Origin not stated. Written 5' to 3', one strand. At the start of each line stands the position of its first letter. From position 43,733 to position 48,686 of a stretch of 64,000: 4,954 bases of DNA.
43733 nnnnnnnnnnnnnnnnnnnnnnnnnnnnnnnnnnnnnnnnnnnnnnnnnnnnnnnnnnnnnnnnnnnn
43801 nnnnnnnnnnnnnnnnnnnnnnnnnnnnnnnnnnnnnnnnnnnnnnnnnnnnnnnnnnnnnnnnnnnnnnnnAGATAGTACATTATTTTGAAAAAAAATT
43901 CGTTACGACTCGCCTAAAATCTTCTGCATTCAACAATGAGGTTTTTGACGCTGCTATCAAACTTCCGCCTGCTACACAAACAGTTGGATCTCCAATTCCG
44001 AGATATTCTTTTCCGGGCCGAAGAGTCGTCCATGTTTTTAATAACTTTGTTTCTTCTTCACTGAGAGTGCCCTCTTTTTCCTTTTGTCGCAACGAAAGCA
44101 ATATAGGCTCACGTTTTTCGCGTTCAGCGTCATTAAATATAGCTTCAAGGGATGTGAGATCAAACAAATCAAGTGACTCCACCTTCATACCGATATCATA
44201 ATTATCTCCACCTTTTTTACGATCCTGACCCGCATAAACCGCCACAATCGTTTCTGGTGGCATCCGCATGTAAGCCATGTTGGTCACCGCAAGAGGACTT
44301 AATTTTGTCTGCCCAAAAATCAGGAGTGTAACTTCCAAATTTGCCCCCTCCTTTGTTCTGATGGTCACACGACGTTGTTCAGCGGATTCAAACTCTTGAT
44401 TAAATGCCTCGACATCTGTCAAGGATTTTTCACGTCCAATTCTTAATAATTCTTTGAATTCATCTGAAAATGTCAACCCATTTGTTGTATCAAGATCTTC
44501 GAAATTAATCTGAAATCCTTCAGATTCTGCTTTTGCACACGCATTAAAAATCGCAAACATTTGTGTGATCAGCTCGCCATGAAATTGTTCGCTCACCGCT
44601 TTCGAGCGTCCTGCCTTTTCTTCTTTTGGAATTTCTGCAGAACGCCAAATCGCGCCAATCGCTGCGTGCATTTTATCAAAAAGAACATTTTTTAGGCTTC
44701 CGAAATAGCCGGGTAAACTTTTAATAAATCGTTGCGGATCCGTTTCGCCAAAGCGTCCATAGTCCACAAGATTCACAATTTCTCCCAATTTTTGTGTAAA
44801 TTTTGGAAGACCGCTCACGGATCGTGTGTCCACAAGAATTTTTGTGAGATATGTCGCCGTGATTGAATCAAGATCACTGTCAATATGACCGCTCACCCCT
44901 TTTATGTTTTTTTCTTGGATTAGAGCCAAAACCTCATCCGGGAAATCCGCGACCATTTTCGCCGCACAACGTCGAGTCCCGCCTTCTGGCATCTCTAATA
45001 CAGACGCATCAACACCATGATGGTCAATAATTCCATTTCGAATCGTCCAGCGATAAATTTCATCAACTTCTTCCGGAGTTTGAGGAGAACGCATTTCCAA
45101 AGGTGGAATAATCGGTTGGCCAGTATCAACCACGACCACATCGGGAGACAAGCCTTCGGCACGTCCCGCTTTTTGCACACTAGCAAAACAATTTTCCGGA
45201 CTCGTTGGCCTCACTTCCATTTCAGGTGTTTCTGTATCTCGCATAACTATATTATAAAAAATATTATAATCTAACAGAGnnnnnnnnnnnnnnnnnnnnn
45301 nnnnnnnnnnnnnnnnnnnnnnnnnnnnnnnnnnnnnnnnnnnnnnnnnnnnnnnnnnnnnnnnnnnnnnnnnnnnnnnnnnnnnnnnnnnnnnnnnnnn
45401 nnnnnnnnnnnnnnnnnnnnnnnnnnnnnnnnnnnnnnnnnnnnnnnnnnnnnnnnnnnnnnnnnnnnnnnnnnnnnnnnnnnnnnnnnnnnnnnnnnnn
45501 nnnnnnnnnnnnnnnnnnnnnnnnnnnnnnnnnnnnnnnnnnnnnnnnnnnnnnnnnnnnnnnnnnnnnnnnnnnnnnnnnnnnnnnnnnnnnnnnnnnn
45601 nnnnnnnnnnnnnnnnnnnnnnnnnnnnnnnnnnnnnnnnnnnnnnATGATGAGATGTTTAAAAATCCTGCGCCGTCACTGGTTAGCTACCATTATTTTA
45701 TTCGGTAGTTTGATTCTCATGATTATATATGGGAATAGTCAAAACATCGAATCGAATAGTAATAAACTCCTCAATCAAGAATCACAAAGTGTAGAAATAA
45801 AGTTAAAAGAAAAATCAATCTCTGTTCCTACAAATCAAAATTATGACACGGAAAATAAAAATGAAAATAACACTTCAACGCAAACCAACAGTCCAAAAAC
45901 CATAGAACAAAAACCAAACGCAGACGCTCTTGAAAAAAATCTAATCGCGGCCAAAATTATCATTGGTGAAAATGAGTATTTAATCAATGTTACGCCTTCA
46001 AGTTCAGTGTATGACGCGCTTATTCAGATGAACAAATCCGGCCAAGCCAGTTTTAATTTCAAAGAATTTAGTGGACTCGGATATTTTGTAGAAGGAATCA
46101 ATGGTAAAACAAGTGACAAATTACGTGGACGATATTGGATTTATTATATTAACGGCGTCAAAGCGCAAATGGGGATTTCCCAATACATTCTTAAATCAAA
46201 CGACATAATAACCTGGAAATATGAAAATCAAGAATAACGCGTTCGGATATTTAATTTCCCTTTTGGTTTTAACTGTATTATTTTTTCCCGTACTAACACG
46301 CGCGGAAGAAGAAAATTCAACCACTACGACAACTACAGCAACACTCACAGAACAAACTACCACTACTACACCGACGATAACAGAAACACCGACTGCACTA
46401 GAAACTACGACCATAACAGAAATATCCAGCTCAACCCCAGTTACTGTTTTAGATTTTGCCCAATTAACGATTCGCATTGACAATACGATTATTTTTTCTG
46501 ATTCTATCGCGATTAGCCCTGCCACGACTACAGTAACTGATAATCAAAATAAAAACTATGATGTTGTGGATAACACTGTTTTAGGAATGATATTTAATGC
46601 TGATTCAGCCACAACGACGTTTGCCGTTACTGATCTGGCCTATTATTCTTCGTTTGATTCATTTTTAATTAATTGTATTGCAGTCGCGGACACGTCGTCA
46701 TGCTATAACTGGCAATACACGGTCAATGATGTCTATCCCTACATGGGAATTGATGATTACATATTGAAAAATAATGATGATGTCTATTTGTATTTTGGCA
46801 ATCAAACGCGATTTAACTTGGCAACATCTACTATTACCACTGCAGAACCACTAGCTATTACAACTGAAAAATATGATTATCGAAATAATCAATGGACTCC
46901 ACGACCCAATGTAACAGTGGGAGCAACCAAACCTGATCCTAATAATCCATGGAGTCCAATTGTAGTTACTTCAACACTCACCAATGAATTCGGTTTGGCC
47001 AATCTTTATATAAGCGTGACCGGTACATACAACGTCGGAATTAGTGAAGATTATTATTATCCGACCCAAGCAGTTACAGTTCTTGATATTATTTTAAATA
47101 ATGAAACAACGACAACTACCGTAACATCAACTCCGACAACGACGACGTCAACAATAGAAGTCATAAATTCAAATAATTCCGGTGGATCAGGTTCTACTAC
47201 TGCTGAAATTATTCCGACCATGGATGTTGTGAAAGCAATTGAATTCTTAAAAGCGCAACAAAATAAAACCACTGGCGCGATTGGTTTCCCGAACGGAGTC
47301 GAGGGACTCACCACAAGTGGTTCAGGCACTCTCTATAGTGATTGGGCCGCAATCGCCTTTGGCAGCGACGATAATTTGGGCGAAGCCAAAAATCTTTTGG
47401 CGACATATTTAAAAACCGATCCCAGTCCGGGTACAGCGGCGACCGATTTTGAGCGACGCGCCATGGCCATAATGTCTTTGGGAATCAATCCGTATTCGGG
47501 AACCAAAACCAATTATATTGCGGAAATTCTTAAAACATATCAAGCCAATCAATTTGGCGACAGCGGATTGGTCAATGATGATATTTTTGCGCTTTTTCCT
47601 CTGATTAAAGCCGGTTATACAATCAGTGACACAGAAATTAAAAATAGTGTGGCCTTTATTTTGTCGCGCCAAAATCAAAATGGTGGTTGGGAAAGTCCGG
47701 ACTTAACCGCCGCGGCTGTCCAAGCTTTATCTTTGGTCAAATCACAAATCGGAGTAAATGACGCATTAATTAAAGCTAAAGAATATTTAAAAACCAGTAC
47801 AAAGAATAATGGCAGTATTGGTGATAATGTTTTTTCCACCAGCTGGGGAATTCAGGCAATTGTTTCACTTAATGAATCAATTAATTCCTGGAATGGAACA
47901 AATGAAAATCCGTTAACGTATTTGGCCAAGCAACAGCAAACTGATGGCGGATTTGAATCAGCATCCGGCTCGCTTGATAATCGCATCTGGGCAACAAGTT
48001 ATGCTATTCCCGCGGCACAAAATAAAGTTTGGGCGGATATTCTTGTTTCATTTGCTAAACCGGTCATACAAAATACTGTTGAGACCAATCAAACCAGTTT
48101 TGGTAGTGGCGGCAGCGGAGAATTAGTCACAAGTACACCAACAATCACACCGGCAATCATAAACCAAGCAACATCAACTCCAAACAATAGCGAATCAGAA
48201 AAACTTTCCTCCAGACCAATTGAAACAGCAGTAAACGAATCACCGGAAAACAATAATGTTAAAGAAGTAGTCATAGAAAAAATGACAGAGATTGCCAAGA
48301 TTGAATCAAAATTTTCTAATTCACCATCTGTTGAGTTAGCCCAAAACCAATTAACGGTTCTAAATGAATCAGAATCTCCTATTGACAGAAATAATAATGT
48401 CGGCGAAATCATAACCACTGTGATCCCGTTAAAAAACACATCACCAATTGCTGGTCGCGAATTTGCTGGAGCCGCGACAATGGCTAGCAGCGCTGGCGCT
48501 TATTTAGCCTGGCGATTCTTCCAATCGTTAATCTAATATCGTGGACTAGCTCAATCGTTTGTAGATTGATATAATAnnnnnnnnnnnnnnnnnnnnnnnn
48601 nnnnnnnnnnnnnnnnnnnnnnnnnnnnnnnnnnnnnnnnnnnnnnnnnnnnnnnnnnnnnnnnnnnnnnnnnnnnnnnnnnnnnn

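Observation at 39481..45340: Accessory island: DUF4143 AAA ATPase, Fic protein, and an operon of a 2H-phosphoesterase-like protein, a 453-aa unknown protein and two paralogous Cys/His-rich small proteins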

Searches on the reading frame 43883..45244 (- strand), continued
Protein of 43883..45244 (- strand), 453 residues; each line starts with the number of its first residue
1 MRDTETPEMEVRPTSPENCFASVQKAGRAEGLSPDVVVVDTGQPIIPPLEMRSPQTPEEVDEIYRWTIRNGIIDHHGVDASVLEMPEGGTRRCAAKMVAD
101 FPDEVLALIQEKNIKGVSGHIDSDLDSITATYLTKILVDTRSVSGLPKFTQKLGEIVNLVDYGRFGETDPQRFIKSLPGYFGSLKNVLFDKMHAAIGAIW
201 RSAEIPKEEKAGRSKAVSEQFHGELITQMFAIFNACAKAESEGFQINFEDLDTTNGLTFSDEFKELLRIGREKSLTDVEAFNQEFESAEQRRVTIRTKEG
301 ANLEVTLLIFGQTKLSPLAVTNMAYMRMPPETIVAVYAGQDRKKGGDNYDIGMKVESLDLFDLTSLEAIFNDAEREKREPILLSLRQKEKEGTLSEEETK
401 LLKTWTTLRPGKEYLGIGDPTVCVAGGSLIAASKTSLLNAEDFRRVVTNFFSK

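Call 98: search_protein_families(library=pfam, alignment_id=A1, max_evalue=1)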
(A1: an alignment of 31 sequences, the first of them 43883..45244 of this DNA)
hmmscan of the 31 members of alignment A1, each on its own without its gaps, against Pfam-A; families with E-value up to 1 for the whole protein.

A. member 1, window:43883-45244:- (453 aa): 1 family
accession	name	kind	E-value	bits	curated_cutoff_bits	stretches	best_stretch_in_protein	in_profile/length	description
PF01368.27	DHH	-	0.0039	17.9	28.1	0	117-137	4-25/125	DHH family, N-terminal domain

B. families by the number of members that match (of 31 scanned): 36 families (the first 25 are shown)
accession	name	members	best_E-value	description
PF01368.27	DHH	29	5.2e-05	DHH family, N-terminal domain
PF02413.22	Caudo_TAP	2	0.0095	Caudovirales tail fibre assembly protein, lambda gpK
PF00010.31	HLH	2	0.022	Helix-loop-helix DNA-binding domain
PF11015.13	DUF2853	2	0.035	Protein of unknown function (DUF2853)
PF22203.1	Sca2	2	0.067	Surface cell antigen Sca2 helical repeat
PF21917.1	NMB0537_N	2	0.1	N-terminal region of NMB0537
PF20947.2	Flu_PB2_1st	1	0.0053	Influenza RNA polymerase PB2 N-terminal region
PF20392.3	DUF6687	1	0.0055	Family of unknown function (DUF6687)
PF18688.6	DUF5638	1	0.007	Family of unknown function (DUF5638)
PF05335.18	DUF745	1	0.013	Protein of unknown function (DUF745)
PF18934.5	DUF5682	1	0.014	Family of unknown function (DUF5682)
PF06971.19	Put_DNA-bind_N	1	0.02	Putative DNA-binding protein N-terminus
PF06761.17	IcmF-related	1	0.029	Intracellular multiplication and human macrophage-killing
PF13769.11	Virulence_fact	1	0.043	Virulence factor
PF14060.11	DUF4252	1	0.048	Domain of unknown function (DUF4252)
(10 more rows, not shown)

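Call 100: search_solved_structures(query=L009:1517-2230:+, max_evalue=10)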
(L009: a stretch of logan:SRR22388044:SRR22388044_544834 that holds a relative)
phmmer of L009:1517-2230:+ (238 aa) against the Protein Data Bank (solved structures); distinct sequences matched with E-value up to 10: 0.

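Call 104: find_related_loci(query=A1, collection=viral_contigs, flank=6000)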
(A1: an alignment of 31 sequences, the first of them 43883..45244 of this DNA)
Query A1 (453 aa) in viral_contigs; peptide patterns used: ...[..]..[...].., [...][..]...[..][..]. (x = any residue, [..] = any of these).
85 stretches matched a pattern, but none encodes a relative of the query by tblastn (E <= 1e-3).

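Call 111: search_protein_families(library=phrogs, proteins=[window:43883-45244:-], max_evalue=0.01)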
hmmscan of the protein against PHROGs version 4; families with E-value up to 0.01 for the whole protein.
window:43883-45244:- (453 aa): 0 families

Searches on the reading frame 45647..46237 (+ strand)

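Call 112: search_protein_families(library=pfam, proteins=[window:45647-46237:+], max_evalue=0.001)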
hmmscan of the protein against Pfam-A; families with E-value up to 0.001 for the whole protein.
window:45647-46237:+ (196 aa): 1 family
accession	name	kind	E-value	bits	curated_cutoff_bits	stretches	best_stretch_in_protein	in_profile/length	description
PF14478.12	DUF4430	-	3.7e-15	56.6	23.8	1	119-193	2-71/72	Domain of unknown function (DUF4430)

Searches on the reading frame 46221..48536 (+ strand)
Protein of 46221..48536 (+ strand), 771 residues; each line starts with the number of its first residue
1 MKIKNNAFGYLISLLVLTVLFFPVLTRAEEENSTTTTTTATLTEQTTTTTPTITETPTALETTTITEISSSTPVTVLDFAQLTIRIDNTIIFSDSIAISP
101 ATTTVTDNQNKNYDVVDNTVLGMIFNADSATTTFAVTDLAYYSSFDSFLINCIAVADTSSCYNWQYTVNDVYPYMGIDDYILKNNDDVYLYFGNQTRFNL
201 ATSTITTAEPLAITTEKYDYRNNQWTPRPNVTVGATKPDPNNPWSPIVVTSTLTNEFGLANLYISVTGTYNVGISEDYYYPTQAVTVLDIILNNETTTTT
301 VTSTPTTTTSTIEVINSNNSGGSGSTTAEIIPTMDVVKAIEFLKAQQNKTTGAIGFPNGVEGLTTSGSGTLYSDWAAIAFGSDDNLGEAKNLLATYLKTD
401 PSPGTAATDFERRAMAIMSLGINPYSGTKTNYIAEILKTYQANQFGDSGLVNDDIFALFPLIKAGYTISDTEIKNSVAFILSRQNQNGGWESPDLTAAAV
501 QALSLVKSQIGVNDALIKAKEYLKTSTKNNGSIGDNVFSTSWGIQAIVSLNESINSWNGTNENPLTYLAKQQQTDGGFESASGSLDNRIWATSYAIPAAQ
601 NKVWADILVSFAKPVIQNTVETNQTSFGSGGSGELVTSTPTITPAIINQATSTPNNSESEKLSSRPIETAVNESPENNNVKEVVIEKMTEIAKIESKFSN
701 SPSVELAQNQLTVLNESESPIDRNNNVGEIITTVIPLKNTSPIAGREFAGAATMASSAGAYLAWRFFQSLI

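Call 112: search_protein_families(library=pfam, proteins=[window:46221-48536:+], max_evalue=0.001)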
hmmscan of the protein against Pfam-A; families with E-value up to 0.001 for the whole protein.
window:46221-48536:+ (771 aa): 2 families
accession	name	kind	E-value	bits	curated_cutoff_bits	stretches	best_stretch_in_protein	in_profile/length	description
PF14478.12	DUF4430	-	1.1e-07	32.7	23.8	1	156-193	34-71/72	Domain of unknown function (DUF4430)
PF13243.12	SQHop_cyclase_C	-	0.00016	21.2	26.1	0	493-607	139-254/319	Squalene-hopene cyclase C-terminal domain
